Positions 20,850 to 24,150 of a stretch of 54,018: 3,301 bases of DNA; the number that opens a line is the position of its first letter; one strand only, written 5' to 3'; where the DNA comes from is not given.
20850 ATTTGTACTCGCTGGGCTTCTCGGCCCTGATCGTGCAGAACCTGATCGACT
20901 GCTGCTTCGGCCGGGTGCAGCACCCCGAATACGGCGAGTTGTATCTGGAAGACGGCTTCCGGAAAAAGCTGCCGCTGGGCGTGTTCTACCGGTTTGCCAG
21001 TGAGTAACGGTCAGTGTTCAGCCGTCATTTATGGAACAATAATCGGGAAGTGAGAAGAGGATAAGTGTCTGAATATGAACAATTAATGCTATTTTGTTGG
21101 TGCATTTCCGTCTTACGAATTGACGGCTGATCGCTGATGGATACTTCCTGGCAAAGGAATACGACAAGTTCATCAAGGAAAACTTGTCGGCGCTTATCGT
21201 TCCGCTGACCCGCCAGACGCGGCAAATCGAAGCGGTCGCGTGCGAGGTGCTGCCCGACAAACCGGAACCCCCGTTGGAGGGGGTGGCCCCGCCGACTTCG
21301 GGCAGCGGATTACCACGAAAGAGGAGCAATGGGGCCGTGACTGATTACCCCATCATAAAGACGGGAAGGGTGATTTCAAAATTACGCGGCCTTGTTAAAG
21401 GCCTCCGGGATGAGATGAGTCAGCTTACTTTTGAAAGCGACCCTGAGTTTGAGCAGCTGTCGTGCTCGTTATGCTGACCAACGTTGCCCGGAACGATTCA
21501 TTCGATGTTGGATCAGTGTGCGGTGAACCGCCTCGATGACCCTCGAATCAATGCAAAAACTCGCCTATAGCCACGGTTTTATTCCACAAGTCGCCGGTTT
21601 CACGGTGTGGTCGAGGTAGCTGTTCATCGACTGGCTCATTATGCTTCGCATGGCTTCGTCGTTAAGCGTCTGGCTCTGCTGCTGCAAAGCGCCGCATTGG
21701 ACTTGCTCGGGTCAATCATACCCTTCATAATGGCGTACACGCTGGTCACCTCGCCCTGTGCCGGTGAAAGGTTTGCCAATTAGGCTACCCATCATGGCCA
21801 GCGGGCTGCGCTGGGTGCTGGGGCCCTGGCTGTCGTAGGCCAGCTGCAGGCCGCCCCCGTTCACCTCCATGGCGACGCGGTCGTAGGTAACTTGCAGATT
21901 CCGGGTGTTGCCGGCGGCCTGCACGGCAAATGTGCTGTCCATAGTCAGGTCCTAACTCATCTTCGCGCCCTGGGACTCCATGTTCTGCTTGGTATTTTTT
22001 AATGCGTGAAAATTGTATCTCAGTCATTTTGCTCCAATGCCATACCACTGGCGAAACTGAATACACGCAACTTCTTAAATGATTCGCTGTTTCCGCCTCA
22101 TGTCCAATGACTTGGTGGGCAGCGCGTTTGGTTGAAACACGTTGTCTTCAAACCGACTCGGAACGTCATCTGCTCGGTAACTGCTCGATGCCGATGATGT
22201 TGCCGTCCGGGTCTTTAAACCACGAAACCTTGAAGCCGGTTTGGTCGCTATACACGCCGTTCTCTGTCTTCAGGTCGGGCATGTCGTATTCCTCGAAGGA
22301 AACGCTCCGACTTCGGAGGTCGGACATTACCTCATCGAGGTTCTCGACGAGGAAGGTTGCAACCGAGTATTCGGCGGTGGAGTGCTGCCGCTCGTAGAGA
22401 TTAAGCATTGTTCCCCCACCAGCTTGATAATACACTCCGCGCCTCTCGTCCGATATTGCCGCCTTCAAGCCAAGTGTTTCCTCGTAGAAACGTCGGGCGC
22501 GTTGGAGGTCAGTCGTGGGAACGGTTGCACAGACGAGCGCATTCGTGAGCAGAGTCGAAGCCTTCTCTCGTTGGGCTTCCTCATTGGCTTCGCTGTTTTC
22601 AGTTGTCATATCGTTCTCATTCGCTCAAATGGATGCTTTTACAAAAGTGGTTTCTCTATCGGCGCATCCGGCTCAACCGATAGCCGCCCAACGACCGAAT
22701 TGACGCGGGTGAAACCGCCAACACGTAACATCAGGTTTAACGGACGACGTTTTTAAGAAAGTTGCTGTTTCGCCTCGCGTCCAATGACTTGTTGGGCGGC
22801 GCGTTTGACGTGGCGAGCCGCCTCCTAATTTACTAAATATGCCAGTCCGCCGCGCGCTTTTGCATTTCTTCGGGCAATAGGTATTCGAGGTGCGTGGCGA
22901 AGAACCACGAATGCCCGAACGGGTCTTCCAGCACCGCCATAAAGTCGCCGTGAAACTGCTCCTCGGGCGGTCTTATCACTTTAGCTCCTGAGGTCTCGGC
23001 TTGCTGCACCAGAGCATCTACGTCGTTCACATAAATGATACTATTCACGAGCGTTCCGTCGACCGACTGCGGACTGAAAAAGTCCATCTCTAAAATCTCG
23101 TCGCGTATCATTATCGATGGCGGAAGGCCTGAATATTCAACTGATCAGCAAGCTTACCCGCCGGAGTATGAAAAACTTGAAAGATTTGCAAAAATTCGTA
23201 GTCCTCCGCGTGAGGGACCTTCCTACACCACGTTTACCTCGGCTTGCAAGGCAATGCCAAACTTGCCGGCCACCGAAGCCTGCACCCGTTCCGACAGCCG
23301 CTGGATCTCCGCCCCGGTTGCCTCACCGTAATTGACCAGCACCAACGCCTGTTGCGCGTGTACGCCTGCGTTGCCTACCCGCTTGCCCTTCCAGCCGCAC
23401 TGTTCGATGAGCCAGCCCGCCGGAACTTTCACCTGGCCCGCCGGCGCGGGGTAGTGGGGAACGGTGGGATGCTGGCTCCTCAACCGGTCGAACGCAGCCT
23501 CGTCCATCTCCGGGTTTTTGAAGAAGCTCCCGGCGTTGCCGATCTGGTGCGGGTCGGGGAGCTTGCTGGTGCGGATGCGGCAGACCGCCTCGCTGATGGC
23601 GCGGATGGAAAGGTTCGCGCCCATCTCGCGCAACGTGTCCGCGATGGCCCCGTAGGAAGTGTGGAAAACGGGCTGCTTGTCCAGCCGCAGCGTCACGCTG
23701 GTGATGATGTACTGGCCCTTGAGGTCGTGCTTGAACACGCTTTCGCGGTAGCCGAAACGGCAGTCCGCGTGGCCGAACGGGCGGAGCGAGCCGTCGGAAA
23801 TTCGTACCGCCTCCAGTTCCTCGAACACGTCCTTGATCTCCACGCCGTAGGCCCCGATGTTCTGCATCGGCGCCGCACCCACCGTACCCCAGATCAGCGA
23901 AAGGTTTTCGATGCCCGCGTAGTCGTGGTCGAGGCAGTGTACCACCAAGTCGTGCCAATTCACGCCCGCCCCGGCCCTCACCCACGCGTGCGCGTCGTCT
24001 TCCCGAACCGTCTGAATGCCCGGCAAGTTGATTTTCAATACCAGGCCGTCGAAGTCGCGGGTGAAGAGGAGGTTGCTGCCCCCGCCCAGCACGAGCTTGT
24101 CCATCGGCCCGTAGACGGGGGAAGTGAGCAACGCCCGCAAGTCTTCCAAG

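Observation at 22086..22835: attC-like folded element and a shared 45-nt arm downstream of two VOC-family cassettes (possible integron-type cassettes without an integrase)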

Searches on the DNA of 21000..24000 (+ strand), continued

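Call 46: search_with_rna_model(model_id=R1, sources=[window, L001, L002, L003, L008, L009, L011, L014, L015, L016, L020, L023, L024, L028, L029, L031, L033, L035, L036, L037, L046, L134, L137], max_evalue=0.000001, make_alignment=true)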
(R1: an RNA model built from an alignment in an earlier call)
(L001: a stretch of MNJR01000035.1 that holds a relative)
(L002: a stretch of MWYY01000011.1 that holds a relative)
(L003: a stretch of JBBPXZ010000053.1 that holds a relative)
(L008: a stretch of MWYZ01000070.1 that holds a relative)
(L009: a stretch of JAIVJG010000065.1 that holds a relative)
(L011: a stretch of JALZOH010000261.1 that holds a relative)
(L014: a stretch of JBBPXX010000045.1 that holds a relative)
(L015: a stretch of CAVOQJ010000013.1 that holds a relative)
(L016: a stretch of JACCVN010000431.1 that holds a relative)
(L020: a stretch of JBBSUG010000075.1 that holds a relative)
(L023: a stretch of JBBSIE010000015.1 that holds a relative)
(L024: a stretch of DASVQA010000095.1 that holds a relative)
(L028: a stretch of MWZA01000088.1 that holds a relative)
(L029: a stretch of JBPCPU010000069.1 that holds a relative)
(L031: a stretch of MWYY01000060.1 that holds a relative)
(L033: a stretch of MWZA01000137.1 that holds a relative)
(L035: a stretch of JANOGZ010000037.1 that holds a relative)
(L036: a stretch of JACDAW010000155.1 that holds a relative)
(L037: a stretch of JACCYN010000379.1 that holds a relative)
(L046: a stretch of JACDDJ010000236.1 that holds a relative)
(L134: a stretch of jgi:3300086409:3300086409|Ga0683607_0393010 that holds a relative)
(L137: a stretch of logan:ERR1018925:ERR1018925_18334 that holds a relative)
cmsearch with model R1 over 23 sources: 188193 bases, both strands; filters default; matches with E-value up to 0.000001: 46.
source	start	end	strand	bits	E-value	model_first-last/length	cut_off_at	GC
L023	1996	2116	+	131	3.6e-34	1-122/122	no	0.53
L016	68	189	+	129.3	1e-33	1-122/122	no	0.5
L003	4651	4772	-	125.8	1e-32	1-122/122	no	0.52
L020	6582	6702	-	124.3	2.8e-32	1-122/122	no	0.53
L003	2238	2359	-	118.8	9.7e-31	1-122/122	no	0.47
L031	1026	1147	+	117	3.1e-30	1-122/122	no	0.54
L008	6844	6964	+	116.4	4.7e-30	1-122/122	no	0.48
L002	3513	3634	+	115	1.1e-29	1-122/122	no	0.52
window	22682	22802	+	114.6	1.5e-29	1-122/122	no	0.55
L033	6930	7052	+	114.5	1.6e-29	1-122/122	no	0.56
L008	5315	5437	+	114.3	1.9e-29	1-122/122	no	0.53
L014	4758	4878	-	112.3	6.5e-29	1-122/122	no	0.42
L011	3386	3507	+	109.9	3.1e-28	1-122/122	no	0.58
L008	7474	7596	+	108.8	6.5e-28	1-122/122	no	0.51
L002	5693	5814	+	108.3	8.8e-28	1-122/122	no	0.53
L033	7794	7916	+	107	2.1e-27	1-122/122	no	0.55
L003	3225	3345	-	105.1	7.3e-27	1-122/122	no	0.52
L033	6229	6350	+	105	7.7e-27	1-122/122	no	0.52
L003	1266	1387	-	104.8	8.9e-27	1-122/122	no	0.49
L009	5582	5704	-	104.4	1.2e-26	1-122/122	no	0.52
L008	6239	6361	+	103.1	2.6e-26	1-122/122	no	0.58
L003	4035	4156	-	102.3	4.3e-26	1-122/122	no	0.51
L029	5215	5337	+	100.7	1.3e-25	1-122/122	no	0.58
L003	3005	3125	-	99.3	3e-25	1-122/122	no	0.41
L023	1442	1551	+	96.3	2.1e-24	6-116/122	no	0.47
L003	5328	5451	-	95.8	3e-24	1-122/122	no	0.52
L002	916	1037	+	90.9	7.4e-23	1-122/122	no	0.5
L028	2357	2480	+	86.2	1.5e-21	1-122/122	no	0.53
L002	1789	1908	+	81.7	2.8e-20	1-122/122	no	0.51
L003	6336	6458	-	76.5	8.2e-19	1-122/122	no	0.51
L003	5961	6061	+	58.8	7.8e-14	1-122/122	no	0.58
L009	3218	3331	-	57.2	2.2e-13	1-122/122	no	0.61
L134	1500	1550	-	55.7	6e-13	72-122/122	5'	0.53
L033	5290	5414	+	53.9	1.9e-12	1-122/122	no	0.49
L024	7143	7260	-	53.9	2e-12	1-122/122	no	0.56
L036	6151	6267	+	53.6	2.4e-12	1-122/122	no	0.58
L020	7235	7356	-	53.1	3.3e-12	1-122/122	no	0.45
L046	141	250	-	50.6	1.6e-11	1-122/122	no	0.59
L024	6444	6564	-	50.4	1.9e-11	1-122/122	no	0.54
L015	2638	2755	-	47.9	9.8e-11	1-122/122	no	0.53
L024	3396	3513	-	47.7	1.1e-10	1-122/122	no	0.53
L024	5217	5328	-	43.9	1.3e-09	1-122/122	no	0.54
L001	6287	6397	+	43.7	1.4e-09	1-122/122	no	0.53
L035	1282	1378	-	42.8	2.7e-09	1-122/122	no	0.59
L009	2695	2813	-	41.9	4.8e-09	1-122/122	no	0.54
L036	7030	7140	+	40.4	1.3e-08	1-122/122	no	0.59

Alignment A3: 46 matches aligned to the model, 180 columns, each read 5' to 3' on its own strand. Consensus structure (alignment columns), stored with it:
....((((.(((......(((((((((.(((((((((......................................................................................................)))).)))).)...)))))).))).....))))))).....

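Call 52: search_with_rna_model(model_id=R1, sources=[L300, L241, L313, L288, L277, L298], max_evalue=0.001)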
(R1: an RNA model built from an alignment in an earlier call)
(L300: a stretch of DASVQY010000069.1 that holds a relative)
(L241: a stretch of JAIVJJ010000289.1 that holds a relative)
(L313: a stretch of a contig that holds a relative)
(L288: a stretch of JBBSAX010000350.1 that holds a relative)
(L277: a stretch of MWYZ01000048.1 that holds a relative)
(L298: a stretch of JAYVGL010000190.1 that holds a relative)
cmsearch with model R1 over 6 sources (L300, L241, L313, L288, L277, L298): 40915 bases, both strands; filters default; matches with E-value up to 0.001: 29.
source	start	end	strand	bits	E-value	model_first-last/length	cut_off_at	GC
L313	4035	4156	-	126.8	1.1e-33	1-122/122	no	0.56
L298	1172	1293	-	119.4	1.4e-31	1-122/122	no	0.55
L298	5941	6063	-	113.9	4.9e-30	1-122/122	no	0.54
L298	3992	4114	-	107.9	2.4e-28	1-122/122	no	0.49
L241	4398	4519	+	105.9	9e-28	1-122/122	no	0.54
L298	2440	2561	-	104.9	1.8e-27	1-122/122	no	0.55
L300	2383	2505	+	103.3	5e-27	1-122/122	no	0.47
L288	2714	2834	-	102.8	6.8e-27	1-122/122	no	0.46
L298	1897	2019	-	102.8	7e-27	1-122/122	no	0.56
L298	6590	6711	-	102.2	1e-26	1-122/122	no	0.5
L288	2081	2203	-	100.5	3e-26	1-122/122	no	0.53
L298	7861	7979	-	99.4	6.1e-26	1-122/122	no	0.51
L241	2260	2380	+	99.1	7.7e-26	1-122/122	no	0.45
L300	166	287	+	98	1.5e-25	1-122/122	no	0.47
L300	1745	1867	+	94.1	2e-24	1-122/122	no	0.51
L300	755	856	+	80.8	1.1e-20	1-122/122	no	0.49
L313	4772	4893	-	74.7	5.9e-19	1-122/122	no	0.48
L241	3013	3134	+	72.6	2.2e-18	1-122/122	no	0.58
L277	7918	8000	-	62.5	1.6e-15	40-122/122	5'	0.47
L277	6216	6338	-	62.5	1.6e-15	1-122/122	no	0.51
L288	3412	3527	-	44.3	2.1e-10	1-122/122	no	0.59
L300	754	855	-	33.5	2.4e-07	1-122/122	no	0.48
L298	1173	1294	+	33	3.3e-07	1-122/122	no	0.54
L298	5942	6064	+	29.7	2.7e-06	1-122/122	no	0.54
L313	2019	2111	-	26.9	1.7e-05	1-122/122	no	0.53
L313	4036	4157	+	25.8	3.5e-05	1-122/122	no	0.55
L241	2259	2379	-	24.3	9.3e-05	1-122/122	no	0.44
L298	3993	4115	+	21.8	0.00047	1-122/122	no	0.49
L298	1898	2020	+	21.1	0.00073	1-122/122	no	0.56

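Call 71: build_rna_model(alignment_id=A5, structure=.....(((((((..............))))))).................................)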
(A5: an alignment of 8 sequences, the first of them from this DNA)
Model R2 built from alignment A5 (8 sequences, 66 columns); structure: as given.
model positions 61; base pairs 7; branch points 0; effective number of sequences 4.54; information 0.916 bits per position. Calibrated on 0.2 Mb of random sequence (short: E-values are rough).
structure used (alignment columns):
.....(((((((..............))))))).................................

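Call 73: search_with_rna_model(model_id=R2, sources=[L227, L228, L229, L230, L231, L232, L233, L234, L235, L236, L237, L238, L239, L240, L241, L242, L243, L244, L245, L246, L247, L248, L249, L250, L251, L252, L253, L254, L255, L256, L257, L258, L259, L260, L261, L262, L263, L264, L265, L266, L267, L268, L269, L270, L271, L272, L273, L274, L275, L276, L277, L278, L279, L280, L281, L282, L283, L284, L285, L286, L287, L288, L289, L290, L291, L292, L293, L294, L295, L296, L297, L298, L299, L300, L301, L302, L303, L304, L305, L306, L307, L308, L309, L310, L311, L312, L313, L314, L315, L316, L317, L318, L319, L320, L321, L322, L323, L324, L325, L326], max_evalue=0.01, make_alignment=true)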
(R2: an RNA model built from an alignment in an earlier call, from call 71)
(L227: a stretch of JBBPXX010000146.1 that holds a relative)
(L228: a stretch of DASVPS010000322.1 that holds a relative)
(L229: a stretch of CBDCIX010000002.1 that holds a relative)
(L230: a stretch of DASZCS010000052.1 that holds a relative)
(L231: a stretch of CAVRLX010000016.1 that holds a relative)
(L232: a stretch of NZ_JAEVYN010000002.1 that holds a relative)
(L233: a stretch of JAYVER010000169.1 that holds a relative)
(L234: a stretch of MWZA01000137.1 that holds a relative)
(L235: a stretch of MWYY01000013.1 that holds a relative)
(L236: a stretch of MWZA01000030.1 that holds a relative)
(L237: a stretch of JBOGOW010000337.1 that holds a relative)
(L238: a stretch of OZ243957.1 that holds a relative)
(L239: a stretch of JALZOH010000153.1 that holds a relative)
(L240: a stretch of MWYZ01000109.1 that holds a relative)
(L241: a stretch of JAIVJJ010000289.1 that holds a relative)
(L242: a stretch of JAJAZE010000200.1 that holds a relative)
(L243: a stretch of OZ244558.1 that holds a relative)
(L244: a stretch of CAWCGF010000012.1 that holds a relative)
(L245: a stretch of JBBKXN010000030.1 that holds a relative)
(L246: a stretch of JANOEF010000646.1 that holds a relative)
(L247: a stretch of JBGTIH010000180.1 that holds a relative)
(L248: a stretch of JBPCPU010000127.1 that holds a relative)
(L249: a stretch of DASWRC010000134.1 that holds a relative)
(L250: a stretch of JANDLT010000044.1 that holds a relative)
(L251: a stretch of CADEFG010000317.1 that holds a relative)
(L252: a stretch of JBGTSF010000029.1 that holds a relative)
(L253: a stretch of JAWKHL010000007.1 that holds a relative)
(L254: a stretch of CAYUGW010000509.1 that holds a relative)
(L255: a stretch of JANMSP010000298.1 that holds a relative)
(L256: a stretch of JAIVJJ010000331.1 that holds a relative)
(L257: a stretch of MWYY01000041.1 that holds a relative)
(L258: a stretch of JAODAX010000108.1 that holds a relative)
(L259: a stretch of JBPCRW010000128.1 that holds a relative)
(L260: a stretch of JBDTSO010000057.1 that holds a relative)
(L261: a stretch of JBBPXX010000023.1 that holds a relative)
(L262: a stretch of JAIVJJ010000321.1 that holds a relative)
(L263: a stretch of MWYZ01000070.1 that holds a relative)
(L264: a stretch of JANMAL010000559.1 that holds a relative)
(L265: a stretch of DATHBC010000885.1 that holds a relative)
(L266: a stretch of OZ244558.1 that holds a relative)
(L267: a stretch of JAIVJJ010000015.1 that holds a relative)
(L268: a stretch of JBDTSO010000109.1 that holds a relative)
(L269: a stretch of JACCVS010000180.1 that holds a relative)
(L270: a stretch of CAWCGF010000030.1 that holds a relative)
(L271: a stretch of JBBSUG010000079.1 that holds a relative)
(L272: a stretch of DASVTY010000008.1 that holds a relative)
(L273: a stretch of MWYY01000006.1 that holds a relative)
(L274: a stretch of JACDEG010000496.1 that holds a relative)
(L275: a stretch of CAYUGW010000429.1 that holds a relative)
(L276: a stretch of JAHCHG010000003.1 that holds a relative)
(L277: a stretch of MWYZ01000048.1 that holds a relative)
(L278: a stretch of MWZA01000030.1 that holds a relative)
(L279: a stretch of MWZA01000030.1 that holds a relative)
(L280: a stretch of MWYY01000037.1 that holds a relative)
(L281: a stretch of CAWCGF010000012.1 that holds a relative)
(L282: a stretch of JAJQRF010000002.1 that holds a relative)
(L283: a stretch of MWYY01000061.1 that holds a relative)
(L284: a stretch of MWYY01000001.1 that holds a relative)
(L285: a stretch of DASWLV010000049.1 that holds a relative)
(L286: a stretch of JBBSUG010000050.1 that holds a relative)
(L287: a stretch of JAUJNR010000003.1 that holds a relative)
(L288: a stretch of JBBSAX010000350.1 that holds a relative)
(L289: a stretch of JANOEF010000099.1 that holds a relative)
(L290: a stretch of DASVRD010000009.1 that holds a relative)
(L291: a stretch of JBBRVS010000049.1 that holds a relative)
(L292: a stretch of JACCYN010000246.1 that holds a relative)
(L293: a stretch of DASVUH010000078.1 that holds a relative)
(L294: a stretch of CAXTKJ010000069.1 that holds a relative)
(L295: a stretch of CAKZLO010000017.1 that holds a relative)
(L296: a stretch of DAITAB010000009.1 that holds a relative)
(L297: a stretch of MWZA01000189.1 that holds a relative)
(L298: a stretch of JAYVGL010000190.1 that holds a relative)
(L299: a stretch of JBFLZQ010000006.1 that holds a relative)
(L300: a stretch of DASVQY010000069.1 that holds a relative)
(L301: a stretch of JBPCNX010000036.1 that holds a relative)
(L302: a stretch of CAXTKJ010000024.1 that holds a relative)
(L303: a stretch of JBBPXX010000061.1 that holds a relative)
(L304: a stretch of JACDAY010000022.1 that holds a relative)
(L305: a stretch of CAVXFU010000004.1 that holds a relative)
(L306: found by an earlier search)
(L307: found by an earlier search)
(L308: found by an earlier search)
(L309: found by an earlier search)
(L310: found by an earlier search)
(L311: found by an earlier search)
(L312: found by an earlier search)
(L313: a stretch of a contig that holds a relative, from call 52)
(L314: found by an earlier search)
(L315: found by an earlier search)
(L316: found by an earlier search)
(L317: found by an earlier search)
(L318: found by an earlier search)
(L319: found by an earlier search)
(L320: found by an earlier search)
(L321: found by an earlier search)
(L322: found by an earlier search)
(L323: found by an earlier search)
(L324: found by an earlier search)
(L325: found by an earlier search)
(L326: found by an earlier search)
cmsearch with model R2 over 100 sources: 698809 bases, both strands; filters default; matches with E-value up to 0.01: 4.
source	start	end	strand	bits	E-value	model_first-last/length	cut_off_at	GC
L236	91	151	+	76.8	2.9e-17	1-61/61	no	0.51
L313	2105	2166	+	69.4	3e-15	1-61/61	no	0.42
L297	4740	4798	-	66.7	1.6e-14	1-61/61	no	0.47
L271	221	282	-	42.9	4.5e-08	1-61/61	no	0.5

Alignment A6: 4 matches aligned to the model, 62 columns, each read 5' to 3' on its own strand. Consensus structure (alignment columns), stored with it:
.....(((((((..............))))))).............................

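Call 75: search_with_rna_model(model_id=R1, sources=[L231, L232, L258, L295, L243, L266], max_evalue=0.0001)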
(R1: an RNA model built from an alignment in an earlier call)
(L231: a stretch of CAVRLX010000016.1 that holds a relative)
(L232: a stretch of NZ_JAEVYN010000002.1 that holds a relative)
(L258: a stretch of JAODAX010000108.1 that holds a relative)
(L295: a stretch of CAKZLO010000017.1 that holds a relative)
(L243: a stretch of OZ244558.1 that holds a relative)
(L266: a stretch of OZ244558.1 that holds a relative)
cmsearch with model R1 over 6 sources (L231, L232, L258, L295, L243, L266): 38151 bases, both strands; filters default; matches with E-value up to 0.0001: 46.
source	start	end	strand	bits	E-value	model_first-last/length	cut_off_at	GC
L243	2151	2273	-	114.5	3.3e-30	1-122/122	no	0.5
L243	3344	3465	-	114.2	4e-30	1-122/122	no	0.49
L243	7103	7224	-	113.6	5.9e-30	1-122/122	no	0.52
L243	891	1011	-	113.5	6.2e-30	1-122/122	no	0.44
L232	119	240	+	110.9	3.4e-29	1-122/122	no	0.45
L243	1505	1627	-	110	6.1e-29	1-122/122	no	0.49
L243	3535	3656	-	109.7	7.3e-29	1-122/122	no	0.43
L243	3724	3844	-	109.6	7.8e-29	1-122/122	no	0.42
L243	7709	7830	-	109.5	8.2e-29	1-122/122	no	0.52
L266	894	1015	+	109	1.2e-28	1-122/122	no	0.5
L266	1860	1981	+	108.1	2.1e-28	1-122/122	no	0.48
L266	6171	6291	+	107.7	2.6e-28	1-122/122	no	0.45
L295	91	211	-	105.5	1.1e-27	1-122/122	no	0.5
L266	160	282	+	104.7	1.9e-27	1-122/122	no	0.5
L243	267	387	-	103.2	4.9e-27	1-122/122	no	0.47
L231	3229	3350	-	102.6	7.5e-27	1-122/122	no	0.53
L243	5304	5424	-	102.1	1e-26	1-122/122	no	0.48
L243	6366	6487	-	102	1.1e-26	1-122/122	no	0.43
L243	4494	4616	-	101.6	1.4e-26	1-122/122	no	0.5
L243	6178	6297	-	101.2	1.8e-26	1-122/122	no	0.44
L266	7760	7882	+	100.5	2.9e-26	1-122/122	no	0.52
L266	3175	3295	+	99.9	4.1e-26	1-122/122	no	0.4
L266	4167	4288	+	97.3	2.3e-25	1-122/122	no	0.52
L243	2647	2767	-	94.2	1.7e-24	1-122/122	no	0.49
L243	5494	5614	-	92.4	5.5e-24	1-122/122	no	0.45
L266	2576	2698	+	92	7.3e-24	1-122/122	no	0.43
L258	2734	2855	-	91.4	1e-23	1-122/122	no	0.48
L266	7569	7690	+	90.9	1.5e-23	1-122/122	no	0.45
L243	3914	4033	-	88.9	5.2e-23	1-122/122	no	0.47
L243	4688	4806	-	81.2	7.9e-21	1-122/122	no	0.46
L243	7900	8000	-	78.1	6.1e-20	21-122/122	5'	0.44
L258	127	247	-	77.2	1e-19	1-122/122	no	0.57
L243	97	198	-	64.4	4.4e-16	1-122/122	no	0.48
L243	6004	6108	-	60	7.4e-15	1-122/122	no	0.46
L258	1553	1676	-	59.5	1.1e-14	1-122/122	no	0.46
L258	861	963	-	38.4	9e-09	1-122/122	no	0.54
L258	2083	2193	-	34.4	1.3e-07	1-122/122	no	0.59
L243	6367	6488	+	31.5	8e-07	1-122/122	no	0.43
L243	3725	3845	+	31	1.1e-06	1-122/122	no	0.42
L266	2575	2697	-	28.8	4.6e-06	1-122/122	no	0.42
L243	2152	2274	+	28.5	5.8e-06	1-122/122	no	0.5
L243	3536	3657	+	28.3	6.5e-06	1-122/122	no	0.43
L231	3230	3351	+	26.3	2.3e-05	1-122/122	no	0.53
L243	6179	6298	+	25.5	3.9e-05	1-122/122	no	0.44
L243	268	388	+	25.3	4.5e-05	1-122/122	no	0.47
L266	1859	1980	-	24.8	6.1e-05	1-122/122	no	0.48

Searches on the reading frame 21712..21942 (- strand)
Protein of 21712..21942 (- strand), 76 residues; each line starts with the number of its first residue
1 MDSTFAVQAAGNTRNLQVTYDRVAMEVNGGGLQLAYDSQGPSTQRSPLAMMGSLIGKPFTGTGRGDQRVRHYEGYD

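Call 63: search_protein_families(library=pfam, proteins=[window:21712-21942:-], max_evalue=0.1)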
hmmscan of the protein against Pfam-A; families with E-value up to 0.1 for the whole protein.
window:21712-21942:- (76 aa): 1 family
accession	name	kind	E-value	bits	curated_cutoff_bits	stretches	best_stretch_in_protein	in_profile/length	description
PF19777.4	DUF6263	-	8.3e-05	22.8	26.7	1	13-60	3-51/196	Family of unknown function (DUF6263)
